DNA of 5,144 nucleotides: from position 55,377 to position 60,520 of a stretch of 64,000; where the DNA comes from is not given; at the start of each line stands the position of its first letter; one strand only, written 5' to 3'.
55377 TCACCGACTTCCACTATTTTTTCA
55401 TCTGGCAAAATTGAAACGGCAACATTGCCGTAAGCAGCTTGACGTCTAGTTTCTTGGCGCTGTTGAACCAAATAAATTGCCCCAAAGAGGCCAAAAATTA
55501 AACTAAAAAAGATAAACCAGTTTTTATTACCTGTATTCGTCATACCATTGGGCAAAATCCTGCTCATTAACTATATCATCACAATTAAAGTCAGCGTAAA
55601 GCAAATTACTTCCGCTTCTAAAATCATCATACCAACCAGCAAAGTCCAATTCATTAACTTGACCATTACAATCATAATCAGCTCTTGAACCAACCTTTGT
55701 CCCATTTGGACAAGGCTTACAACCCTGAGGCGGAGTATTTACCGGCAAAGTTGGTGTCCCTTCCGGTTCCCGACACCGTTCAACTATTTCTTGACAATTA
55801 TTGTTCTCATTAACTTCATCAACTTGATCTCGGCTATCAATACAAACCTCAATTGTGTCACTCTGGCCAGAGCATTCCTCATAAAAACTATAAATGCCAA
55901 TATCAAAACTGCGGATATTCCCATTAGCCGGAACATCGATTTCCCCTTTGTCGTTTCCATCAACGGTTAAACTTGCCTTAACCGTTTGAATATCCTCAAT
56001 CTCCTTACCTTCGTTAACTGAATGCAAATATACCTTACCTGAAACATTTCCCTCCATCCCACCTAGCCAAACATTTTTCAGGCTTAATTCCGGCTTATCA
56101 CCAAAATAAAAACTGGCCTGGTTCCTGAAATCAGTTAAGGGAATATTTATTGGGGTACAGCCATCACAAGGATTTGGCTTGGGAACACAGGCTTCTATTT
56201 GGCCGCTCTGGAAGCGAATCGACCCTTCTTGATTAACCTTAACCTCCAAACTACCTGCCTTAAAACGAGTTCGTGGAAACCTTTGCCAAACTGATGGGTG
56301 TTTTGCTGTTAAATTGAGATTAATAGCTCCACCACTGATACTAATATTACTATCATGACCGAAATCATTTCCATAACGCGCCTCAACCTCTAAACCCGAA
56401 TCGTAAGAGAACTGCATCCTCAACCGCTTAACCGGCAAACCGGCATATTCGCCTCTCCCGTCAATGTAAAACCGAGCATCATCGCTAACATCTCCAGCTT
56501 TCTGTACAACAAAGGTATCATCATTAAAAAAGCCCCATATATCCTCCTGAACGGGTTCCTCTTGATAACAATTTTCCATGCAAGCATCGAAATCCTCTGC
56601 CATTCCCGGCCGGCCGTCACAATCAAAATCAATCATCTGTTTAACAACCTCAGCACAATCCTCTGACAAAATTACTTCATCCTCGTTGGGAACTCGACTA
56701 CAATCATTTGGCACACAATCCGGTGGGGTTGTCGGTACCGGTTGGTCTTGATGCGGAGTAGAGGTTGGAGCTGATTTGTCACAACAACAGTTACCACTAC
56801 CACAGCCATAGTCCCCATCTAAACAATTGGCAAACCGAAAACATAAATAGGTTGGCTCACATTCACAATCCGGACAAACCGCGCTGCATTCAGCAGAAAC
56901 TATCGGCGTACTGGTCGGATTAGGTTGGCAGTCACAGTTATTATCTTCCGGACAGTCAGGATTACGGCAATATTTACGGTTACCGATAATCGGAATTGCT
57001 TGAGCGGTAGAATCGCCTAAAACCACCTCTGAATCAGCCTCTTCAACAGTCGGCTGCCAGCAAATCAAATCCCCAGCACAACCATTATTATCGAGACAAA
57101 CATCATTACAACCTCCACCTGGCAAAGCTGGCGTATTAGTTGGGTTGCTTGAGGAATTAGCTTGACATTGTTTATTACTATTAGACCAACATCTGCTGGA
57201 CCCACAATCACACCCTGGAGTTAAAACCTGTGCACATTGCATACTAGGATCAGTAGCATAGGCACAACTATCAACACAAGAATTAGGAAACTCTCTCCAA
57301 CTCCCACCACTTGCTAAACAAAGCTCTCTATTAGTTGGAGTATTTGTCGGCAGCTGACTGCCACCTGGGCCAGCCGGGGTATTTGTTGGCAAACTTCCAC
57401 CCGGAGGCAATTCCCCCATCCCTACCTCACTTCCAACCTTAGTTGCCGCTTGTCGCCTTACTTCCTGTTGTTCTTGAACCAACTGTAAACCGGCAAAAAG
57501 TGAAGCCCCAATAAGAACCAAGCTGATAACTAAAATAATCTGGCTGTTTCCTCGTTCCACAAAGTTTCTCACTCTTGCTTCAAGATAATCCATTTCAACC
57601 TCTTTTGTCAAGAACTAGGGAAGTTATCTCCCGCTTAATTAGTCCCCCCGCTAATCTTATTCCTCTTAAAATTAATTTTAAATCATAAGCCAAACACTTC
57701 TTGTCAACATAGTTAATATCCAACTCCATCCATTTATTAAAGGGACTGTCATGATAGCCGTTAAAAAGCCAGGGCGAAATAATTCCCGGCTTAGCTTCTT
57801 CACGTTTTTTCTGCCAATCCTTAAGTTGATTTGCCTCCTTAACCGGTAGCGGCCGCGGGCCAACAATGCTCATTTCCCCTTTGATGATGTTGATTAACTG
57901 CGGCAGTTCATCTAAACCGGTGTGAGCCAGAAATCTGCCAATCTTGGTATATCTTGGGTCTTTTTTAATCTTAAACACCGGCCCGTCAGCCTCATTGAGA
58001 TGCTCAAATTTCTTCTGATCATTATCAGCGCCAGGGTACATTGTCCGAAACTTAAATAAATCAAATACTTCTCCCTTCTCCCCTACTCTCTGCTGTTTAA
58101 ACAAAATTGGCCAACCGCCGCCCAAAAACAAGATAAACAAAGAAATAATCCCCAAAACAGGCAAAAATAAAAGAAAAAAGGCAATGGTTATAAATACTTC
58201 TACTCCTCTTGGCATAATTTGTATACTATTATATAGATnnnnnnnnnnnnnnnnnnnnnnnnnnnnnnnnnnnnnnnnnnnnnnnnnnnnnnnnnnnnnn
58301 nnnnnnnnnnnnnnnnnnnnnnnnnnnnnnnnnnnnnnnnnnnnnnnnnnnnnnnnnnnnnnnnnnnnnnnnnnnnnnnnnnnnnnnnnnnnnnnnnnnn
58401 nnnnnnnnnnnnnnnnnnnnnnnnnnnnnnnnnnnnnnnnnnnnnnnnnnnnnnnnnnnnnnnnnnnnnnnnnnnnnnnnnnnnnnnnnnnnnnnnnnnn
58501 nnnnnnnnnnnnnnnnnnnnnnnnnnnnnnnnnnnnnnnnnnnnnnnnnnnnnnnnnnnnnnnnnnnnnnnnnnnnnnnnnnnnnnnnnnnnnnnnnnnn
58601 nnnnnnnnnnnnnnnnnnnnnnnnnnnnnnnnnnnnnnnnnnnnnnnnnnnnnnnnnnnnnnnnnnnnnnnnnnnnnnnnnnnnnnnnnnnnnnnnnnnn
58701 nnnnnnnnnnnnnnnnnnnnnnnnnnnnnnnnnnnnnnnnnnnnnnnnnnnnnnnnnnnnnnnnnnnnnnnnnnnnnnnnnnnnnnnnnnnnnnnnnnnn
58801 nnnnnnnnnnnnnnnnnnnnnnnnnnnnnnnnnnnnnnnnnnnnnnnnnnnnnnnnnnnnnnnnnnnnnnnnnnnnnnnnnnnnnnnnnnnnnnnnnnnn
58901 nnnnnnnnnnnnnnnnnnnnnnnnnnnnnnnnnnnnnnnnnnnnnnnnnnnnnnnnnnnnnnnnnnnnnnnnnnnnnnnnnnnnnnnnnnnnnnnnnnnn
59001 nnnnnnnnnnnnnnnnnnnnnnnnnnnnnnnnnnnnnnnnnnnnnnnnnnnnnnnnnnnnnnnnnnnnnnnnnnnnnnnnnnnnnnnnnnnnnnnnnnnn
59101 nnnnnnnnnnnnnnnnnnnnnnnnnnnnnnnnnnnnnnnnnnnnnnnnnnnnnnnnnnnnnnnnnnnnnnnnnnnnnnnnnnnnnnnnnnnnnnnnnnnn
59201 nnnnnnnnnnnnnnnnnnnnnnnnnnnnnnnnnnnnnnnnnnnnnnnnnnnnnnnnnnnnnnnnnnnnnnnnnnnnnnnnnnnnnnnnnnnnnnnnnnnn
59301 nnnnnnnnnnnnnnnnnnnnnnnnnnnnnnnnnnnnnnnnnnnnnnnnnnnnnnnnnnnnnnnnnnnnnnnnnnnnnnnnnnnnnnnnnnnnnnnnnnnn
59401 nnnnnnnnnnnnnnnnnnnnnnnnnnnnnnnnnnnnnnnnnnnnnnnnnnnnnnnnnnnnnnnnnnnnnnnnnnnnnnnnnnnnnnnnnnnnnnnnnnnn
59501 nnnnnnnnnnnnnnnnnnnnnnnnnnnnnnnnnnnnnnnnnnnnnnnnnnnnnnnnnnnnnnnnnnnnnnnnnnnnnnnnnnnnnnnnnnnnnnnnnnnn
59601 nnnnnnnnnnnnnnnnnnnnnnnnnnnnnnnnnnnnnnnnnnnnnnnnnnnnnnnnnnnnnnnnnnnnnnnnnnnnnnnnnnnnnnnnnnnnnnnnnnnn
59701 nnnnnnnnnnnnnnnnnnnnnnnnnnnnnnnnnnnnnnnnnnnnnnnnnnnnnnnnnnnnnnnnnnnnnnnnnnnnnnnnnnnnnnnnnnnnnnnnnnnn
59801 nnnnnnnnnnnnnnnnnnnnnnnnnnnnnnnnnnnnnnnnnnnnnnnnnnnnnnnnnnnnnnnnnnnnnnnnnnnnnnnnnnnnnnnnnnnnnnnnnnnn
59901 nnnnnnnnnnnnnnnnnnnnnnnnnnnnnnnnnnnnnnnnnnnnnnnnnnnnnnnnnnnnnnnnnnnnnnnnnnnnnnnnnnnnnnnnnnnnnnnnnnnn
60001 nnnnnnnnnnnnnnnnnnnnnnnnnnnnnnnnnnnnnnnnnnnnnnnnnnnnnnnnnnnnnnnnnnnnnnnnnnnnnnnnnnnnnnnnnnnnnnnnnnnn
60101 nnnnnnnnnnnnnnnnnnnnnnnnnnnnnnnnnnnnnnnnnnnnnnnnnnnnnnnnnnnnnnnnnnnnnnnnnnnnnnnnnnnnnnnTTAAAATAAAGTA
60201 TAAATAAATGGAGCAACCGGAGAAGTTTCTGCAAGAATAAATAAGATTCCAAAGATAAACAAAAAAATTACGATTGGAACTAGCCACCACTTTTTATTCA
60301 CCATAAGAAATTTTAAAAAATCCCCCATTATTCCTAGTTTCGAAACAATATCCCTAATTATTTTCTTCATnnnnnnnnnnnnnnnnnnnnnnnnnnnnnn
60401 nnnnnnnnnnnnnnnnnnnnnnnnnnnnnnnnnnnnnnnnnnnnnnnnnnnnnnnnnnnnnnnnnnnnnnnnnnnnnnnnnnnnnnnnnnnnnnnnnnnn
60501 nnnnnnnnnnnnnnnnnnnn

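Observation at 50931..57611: Hyper-Cys-rich repeat proteins (833 aa and 694 aa) with near-identical DNA-level tandem repeats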

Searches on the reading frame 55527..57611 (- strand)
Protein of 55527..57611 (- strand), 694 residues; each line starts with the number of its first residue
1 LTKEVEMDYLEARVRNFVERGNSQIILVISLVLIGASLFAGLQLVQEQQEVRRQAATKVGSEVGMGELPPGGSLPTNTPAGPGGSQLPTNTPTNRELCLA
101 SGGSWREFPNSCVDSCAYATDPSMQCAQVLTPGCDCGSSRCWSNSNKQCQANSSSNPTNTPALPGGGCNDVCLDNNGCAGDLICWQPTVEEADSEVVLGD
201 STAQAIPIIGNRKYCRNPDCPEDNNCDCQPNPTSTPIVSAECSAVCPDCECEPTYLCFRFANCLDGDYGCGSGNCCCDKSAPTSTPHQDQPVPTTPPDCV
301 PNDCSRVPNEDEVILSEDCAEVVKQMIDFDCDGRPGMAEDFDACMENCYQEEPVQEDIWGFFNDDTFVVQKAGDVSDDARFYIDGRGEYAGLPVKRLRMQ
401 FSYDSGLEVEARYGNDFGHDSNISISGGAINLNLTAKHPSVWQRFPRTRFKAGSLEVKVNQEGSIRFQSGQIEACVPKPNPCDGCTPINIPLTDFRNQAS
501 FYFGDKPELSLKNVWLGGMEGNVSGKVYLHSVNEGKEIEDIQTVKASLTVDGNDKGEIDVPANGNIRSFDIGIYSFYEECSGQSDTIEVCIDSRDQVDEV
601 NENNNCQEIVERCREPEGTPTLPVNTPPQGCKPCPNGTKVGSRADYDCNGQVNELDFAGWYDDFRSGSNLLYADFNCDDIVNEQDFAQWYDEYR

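Call 5: search_protein_families(library=pfam, proteins=[window:55527-57611:-], max_evalue=0.1)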
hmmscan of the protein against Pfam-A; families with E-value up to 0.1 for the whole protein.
window:55527-57611:- (694 aa): 2 families
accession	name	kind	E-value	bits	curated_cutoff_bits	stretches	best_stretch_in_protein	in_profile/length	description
PF07705.17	CARDB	-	2.8e-07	31.1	22.7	1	529-607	25-99/101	CARDB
PF00404.24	Dockerin_1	-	0.017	15.8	22.9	0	645-687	3-50/57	Dockerin type I domain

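Call 11: search_protein_families(library=ncbifam, proteins=[window:55527-57611:-], max_evalue=0.1)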
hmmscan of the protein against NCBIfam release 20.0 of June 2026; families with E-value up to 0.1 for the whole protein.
window:55527-57611:- (694 aa): 0 families

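Call 13: list_cluster_members(proteins=[P0001, window:55527-57611:-, window:53448-53690:-])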
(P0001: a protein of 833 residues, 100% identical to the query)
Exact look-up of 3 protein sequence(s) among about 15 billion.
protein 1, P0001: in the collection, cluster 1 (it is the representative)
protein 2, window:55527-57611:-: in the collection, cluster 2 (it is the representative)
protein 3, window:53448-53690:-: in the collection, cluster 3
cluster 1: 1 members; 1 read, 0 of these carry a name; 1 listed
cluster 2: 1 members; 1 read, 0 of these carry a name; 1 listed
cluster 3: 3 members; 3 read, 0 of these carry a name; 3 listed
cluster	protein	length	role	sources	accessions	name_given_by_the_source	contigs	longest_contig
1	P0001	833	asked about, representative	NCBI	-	-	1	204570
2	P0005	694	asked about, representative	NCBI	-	-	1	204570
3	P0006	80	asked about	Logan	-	-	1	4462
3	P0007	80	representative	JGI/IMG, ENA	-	-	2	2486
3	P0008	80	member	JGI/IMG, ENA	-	-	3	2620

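Call 105: search_protein_families(library=phrogs, proteins=[window:55527-57611:-], max_evalue=0.01)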
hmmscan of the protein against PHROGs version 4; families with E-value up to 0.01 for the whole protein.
window:55527-57611:- (694 aa): 0 families

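Call 106: search_protein_families(library=padloc, proteins=[window:55527-57611:-], max_evalue=0.01)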
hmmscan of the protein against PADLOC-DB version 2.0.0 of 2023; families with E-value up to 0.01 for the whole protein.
window:55527-57611:- (694 aa): 0 families

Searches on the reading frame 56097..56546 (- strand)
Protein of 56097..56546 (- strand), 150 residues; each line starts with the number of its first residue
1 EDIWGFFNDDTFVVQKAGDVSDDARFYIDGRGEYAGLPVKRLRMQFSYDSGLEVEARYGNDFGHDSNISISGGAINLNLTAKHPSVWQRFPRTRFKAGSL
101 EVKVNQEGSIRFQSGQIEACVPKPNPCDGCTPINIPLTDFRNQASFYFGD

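Call 77: search_solved_structures(query=A8, max_evalue=1)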
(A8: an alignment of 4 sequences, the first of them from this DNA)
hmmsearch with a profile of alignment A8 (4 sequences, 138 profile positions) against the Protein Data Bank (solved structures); distinct sequences matched with E-value up to 1: 5.
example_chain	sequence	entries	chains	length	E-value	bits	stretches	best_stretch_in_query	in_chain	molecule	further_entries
5m2o_A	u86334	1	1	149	0.0009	22.5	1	4-63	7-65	Putative cellulosomal scaffoldin protein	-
5aoz_A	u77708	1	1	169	0.0012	22.1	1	4-63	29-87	PUTATIVE CELLULOSOMAL SCAFFOLDIN PROTEIN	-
5m2s_A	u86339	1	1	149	0.015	18.5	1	4-57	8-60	Putative cellulosomal scaffoldin protein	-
9spj_U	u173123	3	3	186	0.23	14.7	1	5-53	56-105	60S ribosomal protein L20-A | 60S ribosomal protein eL20 (formerly L20)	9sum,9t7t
3md3_A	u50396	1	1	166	0.4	13.9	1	11-61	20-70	Nuclear and cytoplasmic polyadenylated RNA-binding protein PUB1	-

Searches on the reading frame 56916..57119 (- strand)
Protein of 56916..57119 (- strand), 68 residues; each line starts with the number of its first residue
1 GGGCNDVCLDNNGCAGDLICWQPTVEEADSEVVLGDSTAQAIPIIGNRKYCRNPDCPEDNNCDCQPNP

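Call 103: search_protein_families(library=pfam, proteins=[window:56916-57119:-], max_evalue=10)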
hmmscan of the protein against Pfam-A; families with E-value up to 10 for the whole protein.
seq(68 aa): 1 family
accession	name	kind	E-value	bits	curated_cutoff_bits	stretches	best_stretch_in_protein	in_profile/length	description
PF17560.7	Megourin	-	2.6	8.8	27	1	32-67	19-50/63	Aphid Megourins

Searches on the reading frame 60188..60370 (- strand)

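Call 99: search_protein_families(library=pfam, proteins=[window:60188-60370:-], max_evalue=0.001)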
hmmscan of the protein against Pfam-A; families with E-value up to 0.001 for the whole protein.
window:60188-60370:- (60 aa): 1 family
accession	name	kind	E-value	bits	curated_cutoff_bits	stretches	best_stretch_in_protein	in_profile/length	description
PF19451.5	DUF5989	-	2.8e-20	72.5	27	1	13-60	2-49/49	Family of unknown function (DUF5989)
